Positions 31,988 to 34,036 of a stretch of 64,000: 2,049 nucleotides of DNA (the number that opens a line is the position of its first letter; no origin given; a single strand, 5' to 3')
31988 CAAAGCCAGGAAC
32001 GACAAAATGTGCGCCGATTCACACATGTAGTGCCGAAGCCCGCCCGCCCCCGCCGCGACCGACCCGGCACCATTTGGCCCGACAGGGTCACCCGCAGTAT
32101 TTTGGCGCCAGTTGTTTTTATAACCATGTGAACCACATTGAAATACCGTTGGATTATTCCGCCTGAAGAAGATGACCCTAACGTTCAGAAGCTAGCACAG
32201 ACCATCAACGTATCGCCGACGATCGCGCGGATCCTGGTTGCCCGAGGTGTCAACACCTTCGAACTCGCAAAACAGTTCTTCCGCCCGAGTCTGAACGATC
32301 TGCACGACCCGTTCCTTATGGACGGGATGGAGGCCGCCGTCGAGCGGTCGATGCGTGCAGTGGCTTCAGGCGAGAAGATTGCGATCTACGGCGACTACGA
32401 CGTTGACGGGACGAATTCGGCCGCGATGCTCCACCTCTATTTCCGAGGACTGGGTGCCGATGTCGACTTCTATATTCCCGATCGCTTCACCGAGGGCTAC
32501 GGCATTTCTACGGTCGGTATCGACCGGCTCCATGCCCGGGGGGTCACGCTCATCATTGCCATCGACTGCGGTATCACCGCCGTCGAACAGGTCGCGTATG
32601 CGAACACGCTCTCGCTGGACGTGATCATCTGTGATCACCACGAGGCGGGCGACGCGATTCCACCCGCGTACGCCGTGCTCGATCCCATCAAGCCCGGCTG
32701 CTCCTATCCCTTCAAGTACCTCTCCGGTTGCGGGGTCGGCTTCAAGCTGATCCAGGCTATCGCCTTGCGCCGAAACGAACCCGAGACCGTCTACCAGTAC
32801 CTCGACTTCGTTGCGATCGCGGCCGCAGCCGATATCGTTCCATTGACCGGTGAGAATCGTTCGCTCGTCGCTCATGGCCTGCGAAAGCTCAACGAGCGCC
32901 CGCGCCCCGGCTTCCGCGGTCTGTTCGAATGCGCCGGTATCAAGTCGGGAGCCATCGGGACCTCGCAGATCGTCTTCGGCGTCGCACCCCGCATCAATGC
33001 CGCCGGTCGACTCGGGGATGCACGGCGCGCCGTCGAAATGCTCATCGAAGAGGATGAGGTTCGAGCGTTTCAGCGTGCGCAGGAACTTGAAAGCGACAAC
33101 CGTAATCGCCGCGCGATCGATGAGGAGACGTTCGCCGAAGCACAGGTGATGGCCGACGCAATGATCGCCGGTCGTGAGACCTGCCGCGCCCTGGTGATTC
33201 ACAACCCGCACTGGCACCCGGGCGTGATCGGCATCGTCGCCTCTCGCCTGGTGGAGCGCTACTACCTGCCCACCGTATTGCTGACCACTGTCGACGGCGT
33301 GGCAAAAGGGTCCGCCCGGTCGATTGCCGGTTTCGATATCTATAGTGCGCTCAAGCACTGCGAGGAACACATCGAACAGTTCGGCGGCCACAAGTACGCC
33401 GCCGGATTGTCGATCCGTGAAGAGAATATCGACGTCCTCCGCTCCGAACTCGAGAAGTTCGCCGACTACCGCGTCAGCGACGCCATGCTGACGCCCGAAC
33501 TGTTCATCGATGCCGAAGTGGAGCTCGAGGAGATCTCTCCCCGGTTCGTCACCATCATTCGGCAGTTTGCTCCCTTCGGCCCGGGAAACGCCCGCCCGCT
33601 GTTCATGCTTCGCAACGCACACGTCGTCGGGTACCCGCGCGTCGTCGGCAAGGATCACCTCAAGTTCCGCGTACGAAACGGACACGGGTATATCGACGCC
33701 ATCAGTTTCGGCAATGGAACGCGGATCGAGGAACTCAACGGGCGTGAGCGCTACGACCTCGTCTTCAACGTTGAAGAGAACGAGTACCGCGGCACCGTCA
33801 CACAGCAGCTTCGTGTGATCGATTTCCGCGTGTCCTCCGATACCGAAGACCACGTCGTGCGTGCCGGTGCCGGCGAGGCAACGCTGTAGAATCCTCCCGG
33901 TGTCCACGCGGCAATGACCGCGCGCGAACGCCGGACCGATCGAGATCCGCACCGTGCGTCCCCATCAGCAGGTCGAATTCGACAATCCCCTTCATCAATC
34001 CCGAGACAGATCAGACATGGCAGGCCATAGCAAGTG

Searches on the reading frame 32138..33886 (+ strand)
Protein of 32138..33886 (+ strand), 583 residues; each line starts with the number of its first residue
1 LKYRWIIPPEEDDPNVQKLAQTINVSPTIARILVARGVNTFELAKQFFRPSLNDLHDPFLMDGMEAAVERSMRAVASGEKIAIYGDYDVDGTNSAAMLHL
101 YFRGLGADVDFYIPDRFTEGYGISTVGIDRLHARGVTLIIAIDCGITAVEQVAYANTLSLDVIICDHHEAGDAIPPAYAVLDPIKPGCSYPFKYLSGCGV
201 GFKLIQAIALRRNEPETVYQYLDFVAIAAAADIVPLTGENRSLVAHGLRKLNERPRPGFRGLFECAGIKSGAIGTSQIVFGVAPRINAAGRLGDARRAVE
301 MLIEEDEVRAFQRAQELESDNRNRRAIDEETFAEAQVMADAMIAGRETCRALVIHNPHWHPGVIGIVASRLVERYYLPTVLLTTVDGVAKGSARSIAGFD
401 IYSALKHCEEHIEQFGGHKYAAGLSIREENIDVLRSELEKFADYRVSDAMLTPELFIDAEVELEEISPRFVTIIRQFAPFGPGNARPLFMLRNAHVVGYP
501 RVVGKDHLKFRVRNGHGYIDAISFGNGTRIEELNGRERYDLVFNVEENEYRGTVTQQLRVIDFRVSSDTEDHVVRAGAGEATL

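Call 11: search_protein_families(library=pfam, proteins=[window:32138-33886:+], max_evalue=0.001)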
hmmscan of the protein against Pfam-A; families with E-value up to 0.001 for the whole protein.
window:32138-33886:+ (583 aa): 3 families
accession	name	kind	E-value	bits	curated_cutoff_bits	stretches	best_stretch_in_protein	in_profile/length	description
PF17768.7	RecJ_OB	-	1.9e-28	99.1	27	1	457-562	1-107/107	RecJ OB domain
PF01368.27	DHH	-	1.1e-26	94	28.1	1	80-228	1-124/125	DHH family, N-terminal domain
PF02272.25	DHHA1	-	1.4e-14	54.8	25.9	1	356-441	10-99/102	DHHA1 domain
